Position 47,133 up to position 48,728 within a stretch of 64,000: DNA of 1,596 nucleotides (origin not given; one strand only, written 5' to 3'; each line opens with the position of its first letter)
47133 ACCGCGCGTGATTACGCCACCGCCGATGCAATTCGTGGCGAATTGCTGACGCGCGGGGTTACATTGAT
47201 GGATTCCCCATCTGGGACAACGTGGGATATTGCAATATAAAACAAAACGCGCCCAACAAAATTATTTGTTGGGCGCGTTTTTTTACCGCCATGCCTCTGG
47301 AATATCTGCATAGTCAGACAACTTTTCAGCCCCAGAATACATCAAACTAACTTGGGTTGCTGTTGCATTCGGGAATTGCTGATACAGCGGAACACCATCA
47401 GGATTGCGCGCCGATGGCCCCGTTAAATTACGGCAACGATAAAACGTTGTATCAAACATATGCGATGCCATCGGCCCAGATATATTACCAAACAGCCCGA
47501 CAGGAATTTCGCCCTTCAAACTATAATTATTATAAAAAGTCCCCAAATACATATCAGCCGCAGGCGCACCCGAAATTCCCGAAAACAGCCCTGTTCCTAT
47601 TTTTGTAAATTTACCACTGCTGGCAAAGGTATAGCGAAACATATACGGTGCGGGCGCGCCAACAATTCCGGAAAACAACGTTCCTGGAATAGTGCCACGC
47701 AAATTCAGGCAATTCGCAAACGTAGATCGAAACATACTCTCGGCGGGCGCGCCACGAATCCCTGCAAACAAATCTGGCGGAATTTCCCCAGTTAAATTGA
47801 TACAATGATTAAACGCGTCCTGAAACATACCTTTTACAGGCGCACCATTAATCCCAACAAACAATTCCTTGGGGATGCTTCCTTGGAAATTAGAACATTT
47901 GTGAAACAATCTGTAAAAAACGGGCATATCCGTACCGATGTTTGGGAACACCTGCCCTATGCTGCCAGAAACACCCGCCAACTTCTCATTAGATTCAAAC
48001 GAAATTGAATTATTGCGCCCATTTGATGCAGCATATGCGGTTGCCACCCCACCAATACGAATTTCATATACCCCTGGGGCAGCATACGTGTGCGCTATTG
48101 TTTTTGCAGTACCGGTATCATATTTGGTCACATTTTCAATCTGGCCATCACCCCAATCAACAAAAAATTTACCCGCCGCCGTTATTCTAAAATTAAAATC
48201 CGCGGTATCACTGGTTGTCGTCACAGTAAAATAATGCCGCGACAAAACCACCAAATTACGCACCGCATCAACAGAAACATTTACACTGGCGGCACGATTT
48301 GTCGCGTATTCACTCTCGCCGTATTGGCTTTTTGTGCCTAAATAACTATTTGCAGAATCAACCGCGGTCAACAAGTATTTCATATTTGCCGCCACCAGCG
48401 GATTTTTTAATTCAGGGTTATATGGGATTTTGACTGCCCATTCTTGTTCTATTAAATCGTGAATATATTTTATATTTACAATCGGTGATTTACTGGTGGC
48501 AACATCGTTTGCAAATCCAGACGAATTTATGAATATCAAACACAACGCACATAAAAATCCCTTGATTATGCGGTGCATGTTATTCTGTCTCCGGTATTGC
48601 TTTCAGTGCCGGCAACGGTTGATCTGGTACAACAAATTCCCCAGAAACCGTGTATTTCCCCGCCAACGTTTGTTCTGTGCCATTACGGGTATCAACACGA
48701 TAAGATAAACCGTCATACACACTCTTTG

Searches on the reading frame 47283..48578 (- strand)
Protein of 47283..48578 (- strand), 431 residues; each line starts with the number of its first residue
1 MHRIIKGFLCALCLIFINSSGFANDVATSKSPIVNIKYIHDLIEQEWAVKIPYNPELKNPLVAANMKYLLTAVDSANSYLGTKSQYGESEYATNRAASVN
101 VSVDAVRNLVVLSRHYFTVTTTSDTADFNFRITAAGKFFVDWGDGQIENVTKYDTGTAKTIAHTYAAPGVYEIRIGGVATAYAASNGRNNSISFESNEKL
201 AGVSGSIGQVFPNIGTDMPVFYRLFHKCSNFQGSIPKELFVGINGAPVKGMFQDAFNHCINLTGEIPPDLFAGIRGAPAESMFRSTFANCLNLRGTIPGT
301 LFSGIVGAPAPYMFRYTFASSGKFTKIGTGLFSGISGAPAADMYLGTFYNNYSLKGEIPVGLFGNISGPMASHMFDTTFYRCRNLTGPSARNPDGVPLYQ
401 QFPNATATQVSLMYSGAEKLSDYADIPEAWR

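Call 3: search_protein_families(library=pfam, proteins=[window:47283-48578:-], max_evalue=1)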
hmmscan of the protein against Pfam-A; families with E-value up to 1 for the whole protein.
window:47283-48578:- (431 aa): 2 families
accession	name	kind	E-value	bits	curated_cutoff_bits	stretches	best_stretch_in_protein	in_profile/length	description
PF18911.6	PKD_4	-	0.0031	18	27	1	136-174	35-65/85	PKD domain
PF00801.26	PKD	-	0.19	12.2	23.5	1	143-175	37-63/80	PKD domain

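Call 5: search_protein_families(library=ncbifam, proteins=[window:47283-48578:-], max_evalue=1)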
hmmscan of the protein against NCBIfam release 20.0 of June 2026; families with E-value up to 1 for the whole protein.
window:47283-48578:- (431 aa): 1 family
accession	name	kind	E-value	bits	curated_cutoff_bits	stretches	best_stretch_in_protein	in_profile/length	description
NF058578.1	CPR_pilus_PamR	equivalog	2.3e-05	23.4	300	1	140-176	185-221/297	pilus system RbmA-like protein PamR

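Call 8: find_homologous_proteins(query=window:47283-48578:-)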
Query window:47283-48578:- (431 aa): 684 proteins with E <= 0.001 among 8000 candidates; the best 120 are listed.
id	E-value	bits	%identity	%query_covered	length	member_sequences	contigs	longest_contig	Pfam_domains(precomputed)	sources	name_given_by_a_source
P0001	7.5e-288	972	98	100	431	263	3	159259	-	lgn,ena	-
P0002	4.0e-213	726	49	73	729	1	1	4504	-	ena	-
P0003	7.7e-211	718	72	100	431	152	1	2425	-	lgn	-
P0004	2.2e-194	664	42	90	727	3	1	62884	-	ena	-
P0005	3.5e-193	660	48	94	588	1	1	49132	-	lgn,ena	-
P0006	4.8e-191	653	44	99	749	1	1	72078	-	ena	-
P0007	1.1e-190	652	42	100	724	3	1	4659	-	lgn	-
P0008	4.3e-179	614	45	92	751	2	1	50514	-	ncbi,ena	-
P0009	1.6e-177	609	51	73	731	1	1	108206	-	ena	-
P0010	1.2e-173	596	41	90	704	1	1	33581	-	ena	-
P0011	4.2e-172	591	36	100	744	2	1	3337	-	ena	-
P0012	1.8e-170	585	36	90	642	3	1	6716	-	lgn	-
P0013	3.3e-167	575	51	100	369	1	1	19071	-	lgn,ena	-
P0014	1.7e-166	572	44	88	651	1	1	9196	PF04011.18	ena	-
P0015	2.6e-164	565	44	90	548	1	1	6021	-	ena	-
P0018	2.9e-162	558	46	100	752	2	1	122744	PF00801.27,PF18911.7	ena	-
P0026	5.7e-156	538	44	100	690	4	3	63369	PF00801.27,PF18911.7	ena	-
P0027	2.7e-155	535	46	93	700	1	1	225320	PF00801.27,PF18911.7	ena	-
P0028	4.8e-155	535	45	84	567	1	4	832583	-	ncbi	-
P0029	1.8e-153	529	45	98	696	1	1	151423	PF00801.27,PF18911.7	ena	-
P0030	3.3e-153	529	43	100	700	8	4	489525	PF00801.27,PF18911.7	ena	-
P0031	4.9e-153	528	46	93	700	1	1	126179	PF00801.27,PF18911.7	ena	-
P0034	6.6e-152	524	46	93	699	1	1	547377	PF00801.27,PF18911.7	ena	-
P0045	1.4e-146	507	47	100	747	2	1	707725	PF00801.27,PF18911.7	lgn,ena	-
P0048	9.3e-146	504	48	90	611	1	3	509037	PF00801.27,PF18911.7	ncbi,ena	-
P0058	3.5e-138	479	39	99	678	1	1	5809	PF00801.27,PF18911.7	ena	-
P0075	8.2e-132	458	43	90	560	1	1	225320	-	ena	-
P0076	9.6e-132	458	40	92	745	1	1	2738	PF13306.13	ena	-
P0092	6.0e-129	449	49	82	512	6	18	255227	-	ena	-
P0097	3.0e-128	446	48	74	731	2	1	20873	PF00801.27,PF18911.7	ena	-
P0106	4.8e-126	439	48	70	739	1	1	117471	PF00801.27,PF18911.7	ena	-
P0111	5.1e-125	436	36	100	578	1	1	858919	-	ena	-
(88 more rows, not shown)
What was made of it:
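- On BspA-type LRR (Pfam LRR_5, PF13306): One distant relative (P0076) has a precomputed PF13306 hit (call 8).
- At least 684 large-protein homologues (call 8).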

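Call 10: find_related_loci(query=window:47283-48578:-, collection=genome_contigs, flank=6000)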
Query window:47283-48578:- (431 aa) in genome_contigs; peptide patterns used: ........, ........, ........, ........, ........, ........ (x = any residue, [..] = any of these).
28 stretches matched a pattern; 5 encode a relative of the query (tblastn E <= 1e-3); 5 distinct loci.
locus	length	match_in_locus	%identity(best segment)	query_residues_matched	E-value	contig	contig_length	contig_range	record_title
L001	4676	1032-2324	98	1-431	0e+0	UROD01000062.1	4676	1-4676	uncultured Rickettsiales bacterium isolate UMGS1180 genome assembly, contig: NODE_3812_length_4676_cov_2.584073, whole g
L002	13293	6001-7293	72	1-431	0e+0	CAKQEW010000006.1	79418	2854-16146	MAG: uncultured Alphaproteobacteria bacterium isolate REFINED_METABAT215_TOP10_CONTIGS_1500_ASSEMBLY_K77_MERGED__Hadza_M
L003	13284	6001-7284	72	4-431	0e+0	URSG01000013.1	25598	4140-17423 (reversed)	uncultured Rickettsiales bacterium isolate UMGS1303 genome assembly, contig: NODE_249_length_25598_cov_5.780723, whole g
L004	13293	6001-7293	72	1-431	0e+0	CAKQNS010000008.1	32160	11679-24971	MAG: uncultured Alphaproteobacteria bacterium isolate REFINED_METABAT215_TOP10_CONTIGS_1500_ASSEMBLY_K77_MERGED__Hadza_M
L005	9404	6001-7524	40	27-392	8e-85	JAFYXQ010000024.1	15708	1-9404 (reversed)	MAG: Alphaproteobacteria bacterium isolate RGIG7515 Water_buffalos_Colon.Co__c933377, whole genome shotgun sequence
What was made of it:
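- Tried and rejected: The genome_contigs scan was run with a single protein and returned only 5 loci (call 10).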

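Call 19: find_encoding_contigs(protein=P0075, flank=4000, max_places=3)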
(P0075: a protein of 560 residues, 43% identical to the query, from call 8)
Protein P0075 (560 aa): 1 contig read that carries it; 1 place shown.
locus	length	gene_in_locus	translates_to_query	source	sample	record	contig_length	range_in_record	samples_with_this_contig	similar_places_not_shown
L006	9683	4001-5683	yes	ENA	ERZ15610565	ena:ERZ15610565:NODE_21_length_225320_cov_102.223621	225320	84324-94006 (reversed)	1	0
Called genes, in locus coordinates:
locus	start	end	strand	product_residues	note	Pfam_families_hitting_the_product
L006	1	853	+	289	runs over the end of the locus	PF25025:EF-Ts_N (weak), PF00889:EF_TS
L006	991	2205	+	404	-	PF00579:tRNA-synt_1b, PF22421:SYY_C-terminal, PF01479:S4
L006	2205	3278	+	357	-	PF11932:DUF3450 (faint), PF01551:Peptidase_M23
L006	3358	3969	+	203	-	-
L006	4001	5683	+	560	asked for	-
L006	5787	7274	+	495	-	-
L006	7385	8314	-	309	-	PF01636:APH, PF01633:Choline_kinase (weak), PF19974:TCAD9 (weak)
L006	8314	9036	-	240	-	PF02661:Fic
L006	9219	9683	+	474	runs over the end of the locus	PF22694:CtpB_N-like, PF00595:PDZ, PF13180:PDZ_2, PF17820:PDZ_6, PF03572:Peptidase_S41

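Call 22: predict_structure(alignment_id=A1)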
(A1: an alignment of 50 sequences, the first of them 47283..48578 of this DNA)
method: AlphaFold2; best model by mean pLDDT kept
length: 431 residues; sequences in the alignment: 50
mean_pLDDT: 90.7   pTM: 0.77
mean pLDDT of the five models: 90.7, 90.7, 90.4, 90.1, 89.6
residues with pLDDT >= 90: 327; 70-90: 67; 50-70: 22; < 50: 15
segments of 3 or more residues with pLDDT < 50: 1-3, 18-29
pLDDT, mean of each block of 10 residues (from residue 1): 59 51 41 92 78 85 95 86 86 92 86 78 98 93 91 91 98 92 90 98 95 90 98 95 94 98 97 97 98 97 98 98 94 98 98 97 97 98 97 97 96 96 97 94
secondary structure, 60 per line:
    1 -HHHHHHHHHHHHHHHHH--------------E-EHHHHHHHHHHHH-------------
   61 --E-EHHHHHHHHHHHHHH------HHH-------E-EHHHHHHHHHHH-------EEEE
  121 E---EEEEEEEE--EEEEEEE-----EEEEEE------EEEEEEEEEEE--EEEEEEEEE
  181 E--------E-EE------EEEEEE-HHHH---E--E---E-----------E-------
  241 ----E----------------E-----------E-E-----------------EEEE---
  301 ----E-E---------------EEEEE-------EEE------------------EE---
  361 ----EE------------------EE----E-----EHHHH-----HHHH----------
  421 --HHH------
elements in order: H2-18 H36-47 H66-79 H99-109 E117-121 E125-132 E135-141 E147-152 E159-169 E172-181 E200-205 H207-210 E294-297 E323-327 E335-337 H398-401 H407-410
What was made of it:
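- On PKD domain (Pfam PF00801 / PF18911): AF2 gives a strand-only domain at residues 117-181 (call 22).
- AF2 gives pLDDT 90.7, with three strand-helix units, a sandwich and a solenoid (call 22).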

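Call 24: find_encoding_contigs(protein=P0111, flank=4000, max_places=3)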
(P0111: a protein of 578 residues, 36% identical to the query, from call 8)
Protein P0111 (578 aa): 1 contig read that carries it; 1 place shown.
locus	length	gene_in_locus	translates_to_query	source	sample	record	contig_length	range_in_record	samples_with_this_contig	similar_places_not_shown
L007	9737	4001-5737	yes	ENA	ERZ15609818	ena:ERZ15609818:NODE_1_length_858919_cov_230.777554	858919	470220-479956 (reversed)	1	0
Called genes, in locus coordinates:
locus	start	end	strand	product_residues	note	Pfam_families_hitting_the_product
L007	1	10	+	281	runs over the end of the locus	PF00318:Ribosomal_S2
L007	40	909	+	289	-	PF25025:EF-Ts_N (weak), PF00889:EF_TS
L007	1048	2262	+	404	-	PF00579:tRNA-synt_1b, PF22421:SYY_C-terminal, PF01479:S4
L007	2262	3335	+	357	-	PF11932:DUF3450 (faint), PF01551:Peptidase_M23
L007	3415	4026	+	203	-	-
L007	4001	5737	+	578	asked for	-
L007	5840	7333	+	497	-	-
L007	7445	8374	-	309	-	PF01636:APH, PF01633:Choline_kinase (weak), PF19974:TCAD9 (weak)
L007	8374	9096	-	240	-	PF02661:Fic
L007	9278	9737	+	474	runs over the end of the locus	PF22694:CtpB_N-like, PF00595:PDZ, PF13180:PDZ_2, PF17820:PDZ_6, PF03572:Peptidase_S41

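Call 25: find_encoding_contigs(protein=P0028, flank=4000, max_places=3)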
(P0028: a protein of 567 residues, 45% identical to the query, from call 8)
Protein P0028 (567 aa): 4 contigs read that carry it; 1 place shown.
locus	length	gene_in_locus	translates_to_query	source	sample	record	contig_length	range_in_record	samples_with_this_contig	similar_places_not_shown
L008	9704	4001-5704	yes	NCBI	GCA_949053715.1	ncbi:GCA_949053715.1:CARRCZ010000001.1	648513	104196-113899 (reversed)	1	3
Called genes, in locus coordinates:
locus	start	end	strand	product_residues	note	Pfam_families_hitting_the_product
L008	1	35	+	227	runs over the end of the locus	-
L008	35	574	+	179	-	-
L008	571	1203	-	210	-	PF02390:Methyltransf_4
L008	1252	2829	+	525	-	PF00749:tRNA-synt_1c, PF19269:Anticodon_2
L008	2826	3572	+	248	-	PF03006:HlyIII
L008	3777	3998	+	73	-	-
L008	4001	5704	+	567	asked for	-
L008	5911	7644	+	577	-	PF07973:tRNA_SAD, PF00587:tRNA-synt_2b, PF03129:HGTP_anticodon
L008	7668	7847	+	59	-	-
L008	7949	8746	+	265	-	PF05036:SPOR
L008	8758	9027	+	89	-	PF02416:TatA_B_E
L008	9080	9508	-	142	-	PF21157:DksA_N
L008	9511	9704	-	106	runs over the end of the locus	PF00085:Thioredoxin, PF14595:Thioredoxin_9 (weak), PF13098:Thioredoxin_2, PF13905:Thioredoxin_8 (faint)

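Call 27: find_encoding_contigs(protein=P0045, flank=4000, max_places=3)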
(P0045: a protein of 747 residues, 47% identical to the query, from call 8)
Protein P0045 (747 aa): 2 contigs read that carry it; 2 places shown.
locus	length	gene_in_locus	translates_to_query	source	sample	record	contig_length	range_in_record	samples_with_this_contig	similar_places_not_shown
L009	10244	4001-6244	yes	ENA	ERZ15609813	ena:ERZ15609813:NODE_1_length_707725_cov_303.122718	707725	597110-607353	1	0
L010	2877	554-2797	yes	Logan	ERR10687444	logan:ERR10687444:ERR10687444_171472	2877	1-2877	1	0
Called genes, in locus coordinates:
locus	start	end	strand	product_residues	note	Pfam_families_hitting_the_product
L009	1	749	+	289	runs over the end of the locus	PF25025:EF-Ts_N (weak), PF00889:EF_TS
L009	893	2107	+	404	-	PF00579:tRNA-synt_1b, PF22421:SYY_C-terminal, PF01479:S4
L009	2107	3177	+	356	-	PF11932:DUF3450 (faint), PF01551:Peptidase_M23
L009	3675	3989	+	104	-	-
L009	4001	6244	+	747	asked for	PF00801:PKD (faint), PF18911:PKD_4 (faint)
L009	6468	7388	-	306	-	PF01636:APH, PF01633:Choline_kinase (weak)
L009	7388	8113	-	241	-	PF02661:Fic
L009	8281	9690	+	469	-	PF22694:CtpB_N-like, PF00595:PDZ, PF13180:PDZ_2, PF17820:PDZ_6, PF03572:Peptidase_S41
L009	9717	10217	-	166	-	-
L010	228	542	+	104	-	-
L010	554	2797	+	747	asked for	PF00801:PKD (faint), PF18911:PKD_4 (faint)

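Call 28: find_encoding_contigs(protein=P0092, flank=4000, max_places=4)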
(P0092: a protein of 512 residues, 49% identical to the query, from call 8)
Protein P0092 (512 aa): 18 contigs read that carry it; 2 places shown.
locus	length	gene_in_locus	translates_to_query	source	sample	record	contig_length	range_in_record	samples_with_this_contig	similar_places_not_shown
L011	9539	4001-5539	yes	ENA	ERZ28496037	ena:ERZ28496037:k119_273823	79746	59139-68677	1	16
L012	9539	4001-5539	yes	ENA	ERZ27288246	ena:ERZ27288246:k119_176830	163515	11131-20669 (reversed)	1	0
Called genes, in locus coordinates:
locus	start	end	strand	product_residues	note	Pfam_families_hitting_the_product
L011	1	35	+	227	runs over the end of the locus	-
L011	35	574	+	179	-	-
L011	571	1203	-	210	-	PF02390:Methyltransf_4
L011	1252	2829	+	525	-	PF00749:tRNA-synt_1c, PF19269:Anticodon_2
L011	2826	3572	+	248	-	PF03006:HlyIII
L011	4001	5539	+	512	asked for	-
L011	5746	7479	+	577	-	PF07973:tRNA_SAD, PF00587:tRNA-synt_2b, PF03129:HGTP_anticodon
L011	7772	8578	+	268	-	PF05036:SPOR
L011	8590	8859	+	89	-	PF02416:TatA_B_E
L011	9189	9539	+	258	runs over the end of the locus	-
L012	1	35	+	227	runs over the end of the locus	-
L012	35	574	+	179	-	-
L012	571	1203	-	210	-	PF02390:Methyltransf_4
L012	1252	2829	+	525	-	PF00749:tRNA-synt_1c, PF19269:Anticodon_2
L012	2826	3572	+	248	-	PF03006:HlyIII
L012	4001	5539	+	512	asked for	-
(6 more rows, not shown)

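Call 30: search_protein_families(library=phrogs, proteins=[L006:3358-3969:+, window:47283-48578:-], max_evalue=1)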
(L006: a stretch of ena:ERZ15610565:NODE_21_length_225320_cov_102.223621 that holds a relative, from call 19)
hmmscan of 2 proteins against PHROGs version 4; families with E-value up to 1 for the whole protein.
L006:3358-3969:+ (203 aa): 3 families
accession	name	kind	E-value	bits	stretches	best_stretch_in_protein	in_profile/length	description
phrog_37257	-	unknown function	0.03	15.6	1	1-89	1-77/129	-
phrog_3556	-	unknown function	0.38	10.8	1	107-156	156-205/276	-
phrog_30868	-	unknown function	0.55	11.6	0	120-158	52-90/115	-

window:47283-48578:- (431 aa): 3 families
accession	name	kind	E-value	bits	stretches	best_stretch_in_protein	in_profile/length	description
phrog_9915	-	unknown function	4.3e-15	55.1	1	222-387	1198-1343/1813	-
phrog_14220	-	unknown function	9e-06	26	1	120-179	328-384/401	-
phrog_22899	-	unknown function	0.00037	18.9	1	134-184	46-96/1857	-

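Call 31: search_solved_structures(query=L006:3358-3966:+, max_evalue=10)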
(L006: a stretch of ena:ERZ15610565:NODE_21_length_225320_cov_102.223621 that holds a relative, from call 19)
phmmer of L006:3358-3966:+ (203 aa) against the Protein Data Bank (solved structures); distinct sequences matched with E-value up to 10: 7.
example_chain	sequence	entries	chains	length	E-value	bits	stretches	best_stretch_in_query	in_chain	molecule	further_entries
5ww9_A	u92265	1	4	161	0.36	14.2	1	108-180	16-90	Putative starvation-induced DNA protecting protein/Ferritin and Dps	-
4m35_A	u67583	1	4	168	0.36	14.1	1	108-181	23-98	Putative starvation-induced DNA protecting protein/Ferritin and Dps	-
4m33_A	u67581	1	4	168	0.41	14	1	108-180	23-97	Putative starvation-induced DNA protecting protein/Ferritin and Dps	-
2z90_A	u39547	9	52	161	0.43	13.9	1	108-180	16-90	Starvation-inducible DNA-binding protein or fine tangled pili major subunit | Putative starvation-induced DNA protecting protein/Ferritin and Dps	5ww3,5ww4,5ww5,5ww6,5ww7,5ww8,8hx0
4m34_A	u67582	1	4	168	0.45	13.9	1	107-180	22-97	Putative starvation-induced DNA protecting protein/Ferritin and Dps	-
4m32_A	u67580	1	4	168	0.45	13.8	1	108-181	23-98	Putative starvation-induced DNA protecting protein/Ferritin and Dps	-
8hwz_A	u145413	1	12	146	0.75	13.1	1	108-181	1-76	Starvation-inducible DNA-binding protein or fine tangled pili major subunit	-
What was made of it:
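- Tried and rejected: The same was true for a 203-aa small-protein relative (call 31).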

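Call 34: find_related_loci(query=A1, collection=metagenome_contigs, flank=3000)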
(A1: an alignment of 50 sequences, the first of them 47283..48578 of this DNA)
Query A1 (431 aa) in metagenome_contigs; peptide patterns used: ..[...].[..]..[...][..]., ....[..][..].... (x = any residue, [..] = any of these).
597 stretches matched a pattern (row limit reached: there are more); 180 encode a relative of the query (tblastn E <= 1e-3); the best 80 are kept; 79 distinct loci.
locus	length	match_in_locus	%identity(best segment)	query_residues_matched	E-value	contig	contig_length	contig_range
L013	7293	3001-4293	98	1-431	0e+0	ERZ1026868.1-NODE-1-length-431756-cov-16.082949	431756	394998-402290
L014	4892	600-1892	97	1-431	0e+0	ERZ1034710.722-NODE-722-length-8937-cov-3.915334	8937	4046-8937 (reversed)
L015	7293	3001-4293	95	1-431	0e+0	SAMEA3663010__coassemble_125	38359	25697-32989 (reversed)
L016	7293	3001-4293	97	1-431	0e+0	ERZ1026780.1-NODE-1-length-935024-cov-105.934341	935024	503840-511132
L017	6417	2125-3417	72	1-431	0e+0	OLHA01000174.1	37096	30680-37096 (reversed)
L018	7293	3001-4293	72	1-431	0e+0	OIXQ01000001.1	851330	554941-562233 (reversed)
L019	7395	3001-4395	46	1-430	1e-111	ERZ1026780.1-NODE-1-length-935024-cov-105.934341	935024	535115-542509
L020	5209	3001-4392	45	1-430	1e-111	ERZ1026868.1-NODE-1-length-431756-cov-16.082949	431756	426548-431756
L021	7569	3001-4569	41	1-430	6e-108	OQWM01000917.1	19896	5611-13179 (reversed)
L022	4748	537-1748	44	33-431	5e-94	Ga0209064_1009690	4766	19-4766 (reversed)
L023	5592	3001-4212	44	33-431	7e-94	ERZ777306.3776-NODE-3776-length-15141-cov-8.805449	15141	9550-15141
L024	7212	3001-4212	44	33-431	2e-93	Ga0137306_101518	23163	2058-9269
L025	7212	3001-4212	44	33-431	2e-93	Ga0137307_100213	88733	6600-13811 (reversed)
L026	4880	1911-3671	42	27-404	3e-92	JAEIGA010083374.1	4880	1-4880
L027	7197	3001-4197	41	10-430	2e-85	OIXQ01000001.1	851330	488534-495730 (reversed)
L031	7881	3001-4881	40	1-410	8e-79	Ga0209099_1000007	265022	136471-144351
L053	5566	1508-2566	40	117-431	4e-65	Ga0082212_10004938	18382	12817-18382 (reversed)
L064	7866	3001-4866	36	1-429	1e-55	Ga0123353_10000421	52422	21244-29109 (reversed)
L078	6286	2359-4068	39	3-430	8e-69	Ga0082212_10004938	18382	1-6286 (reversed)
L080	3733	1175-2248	31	4-431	6e-47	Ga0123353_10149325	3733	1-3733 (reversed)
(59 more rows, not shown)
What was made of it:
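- Tried and rejected: The metagenome scan with an alignment was far more useful (call 34).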

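Call 40: search_protein_families(library=pfam, proteins=[L078:80-2326:+, L064:1418-2983:+, L080:629-1153:+, L031:2499-2987:+, L053:3685-4251:+, L006:5787-7271:+], max_evalue=0.1)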
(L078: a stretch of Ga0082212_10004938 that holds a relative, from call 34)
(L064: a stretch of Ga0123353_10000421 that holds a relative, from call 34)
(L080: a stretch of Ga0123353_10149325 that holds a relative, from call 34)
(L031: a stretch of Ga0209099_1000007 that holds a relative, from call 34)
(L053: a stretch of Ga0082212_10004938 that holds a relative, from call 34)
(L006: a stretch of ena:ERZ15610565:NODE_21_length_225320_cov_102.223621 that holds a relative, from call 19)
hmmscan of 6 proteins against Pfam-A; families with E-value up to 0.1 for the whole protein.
L078:80-2326:+ (749 aa): 1 family
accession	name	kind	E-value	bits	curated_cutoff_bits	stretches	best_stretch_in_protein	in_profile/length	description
PF00360.26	PHY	-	0.054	13.3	27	0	425-460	70-105/183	Phytochrome region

L064:1418-2983:+ (522 aa): 1 family
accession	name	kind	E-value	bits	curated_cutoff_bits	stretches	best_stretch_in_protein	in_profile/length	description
PF01391.23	Collagen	-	8.9e-27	93.1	27.2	5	208-264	1-57/60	Collagen triple helix repeat (20 copies)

L080:629-1153:+ (175 aa): 1 family
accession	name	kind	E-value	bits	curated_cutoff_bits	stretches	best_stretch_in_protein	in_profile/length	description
PF18338.7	BppL_N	-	0.025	14.6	25.8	1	147-162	6-21/25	Lower baseplate protein N-terminal domain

L031:2499-2987:+ (163 aa): 2 families
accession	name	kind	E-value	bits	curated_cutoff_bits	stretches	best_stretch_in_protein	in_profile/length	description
PF18338.7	BppL_N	-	0.00033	20.6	25.8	1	138-152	9-23/25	Lower baseplate protein N-terminal domain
PF16247.11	DUF4904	-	0.014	15.6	27.7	1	84-136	34-86/129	Domain of unknown function (DUF4904)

L053:3685-4251:+ (189 aa): 0 families

L006:5787-7271:+ (495 aa): 0 families
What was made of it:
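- On Lactococcal phage receptor-binding protein BppL: Pfam BppL_N reaches only 20.6 and 14.6 bits against a cut-off of 25.8, and only in two relatives (call 40).
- Closest known: Lactococcal siphophage receptor-binding proteins. Same: Pfam BppL_N matches weakly in relatives (call 40).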

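Call 42: search_protein_families(library=pfam, alignment_id=A1, max_evalue=0.01)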
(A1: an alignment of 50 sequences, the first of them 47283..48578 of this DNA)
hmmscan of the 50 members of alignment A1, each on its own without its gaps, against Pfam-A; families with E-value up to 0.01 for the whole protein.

A. member 1, window:47283-48578:- (431 aa): 1 family
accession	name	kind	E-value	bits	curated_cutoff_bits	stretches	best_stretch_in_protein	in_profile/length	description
PF18911.6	PKD_4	-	0.0031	18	27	1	136-174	35-65/85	PKD domain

B. families by the number of members that match (of 50 scanned): 7 families
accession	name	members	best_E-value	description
PF18911.6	PKD_4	22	0.0018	PKD domain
PF00801.26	PKD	21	0.0013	PKD domain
PF15096.12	G6B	2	0.00042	G6b-B extracellular V-set Ig-like domain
PF23528.1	Microp_apicomplexa_15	2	0.0026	Apicomplexa microprotein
PF04011.17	LemA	1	0.00017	LemA family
PF05108.18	T7SS_ESX1_EccB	1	0.0004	Type VII secretion system ESX-1, transport TM domain B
PF08300.18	HCV_NS5a_1a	1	0.0038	Hepatitis C virus non-structural 5a zinc finger domain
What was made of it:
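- On PKD domain (Pfam PF00801 / PF18911): 22 of 50 relatives match at E <= 0.01 (call 42).
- On BspA-type LRR (Pfam LRR_5, PF13306): None of 50 relatives match at E <= 0.01 (call 42).
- On PARCEL / DUF285 / TIGR02167: There is no Pfam DUF285 hit (calls 3, 42).
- Closest known: BspA-type. Different: There are no matches above threshold (calls 3, 5, 42).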

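Call 67: fold_search(model_id=the predicted structure, library=viral)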
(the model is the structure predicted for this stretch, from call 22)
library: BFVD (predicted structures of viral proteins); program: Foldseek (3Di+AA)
matches with E <= 10: 1242; with E <= 0.001: 18
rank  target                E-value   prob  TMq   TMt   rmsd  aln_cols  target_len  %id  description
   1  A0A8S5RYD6            1.8e-13  1.00  0.26  0.21  15.2       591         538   16  Leucine-rich repeat protein [Myoviridae sp. ctNQV2]
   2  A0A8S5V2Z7            2.3e-11  1.00  0.44  0.57   7.4       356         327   18  Uncharacterized protein [Siphoviridae sp. ct0Bp21]
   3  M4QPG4                4.9e-09  1.00  0.34  0.40   8.3       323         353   16  PKD domain-containing protein [Synechococcus phage S-SKS1]
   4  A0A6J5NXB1            8.2e-09  1.00  0.38  0.23   8.9       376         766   16  Leucine rich repeat 5 [uncultured Caudovirales phage]
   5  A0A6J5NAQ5            5.6e-08  1.00  0.38  0.25   8.4       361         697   16  Bacterial surface protein 26-residue repeat [uncultured Caudovirales phage]
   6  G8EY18                1.6e-07  1.00  0.37  0.14   8.8       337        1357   18  Uncharacterized protein [Synechococcus phage S-CAM8]
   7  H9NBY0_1              3.8e-07  1.00  0.31  0.16  11.4       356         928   14  (no name in the UniProt tables at hand)
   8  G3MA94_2              7.5e-07  1.00  0.24  0.11  11.6       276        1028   18  Gp353 [Bacillus phage G]
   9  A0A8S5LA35            1.6e-06  1.00  0.34  0.66   3.6       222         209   23  BspA family leucine-rich repeat surface protein (Fragment) [Myoviridae sp. ctPuP5]
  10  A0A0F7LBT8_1          1.8e-06  1.00  0.33  0.16  12.1       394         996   14  LamG-like jellyroll fold domain-containing protein [uncultured marine virus]
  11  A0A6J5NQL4            3.4e-06  1.00  0.19  0.16  16.1       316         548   14  PKD domain containing protein [uncultured Caudovirales phage]
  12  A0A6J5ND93            7.4e-06  1.00  0.32  0.16  12.6       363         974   15  Bacterial surface protein 26-residue repeat [uncultured Caudovirales phage]
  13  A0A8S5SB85            6.6e-05  1.00  0.16  0.30  12.4       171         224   13  Leucine-rich repeat protein (Fragment) [Siphoviridae sp. ctJLl6]
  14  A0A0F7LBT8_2          9.4e-05  0.99  0.24  0.13  13.5       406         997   13  LamG-like jellyroll fold domain-containing protein [uncultured marine virus]
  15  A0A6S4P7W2            1.1e-04  0.84  0.20  0.21  14.5       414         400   11  Membrane-associated lipoprotein [uncultured phage_MedDCM-OCT-S31-C1]
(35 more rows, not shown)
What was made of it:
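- Foldseek finds phage LRR, BspA-like and collagen-LRR proteins (call 67).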
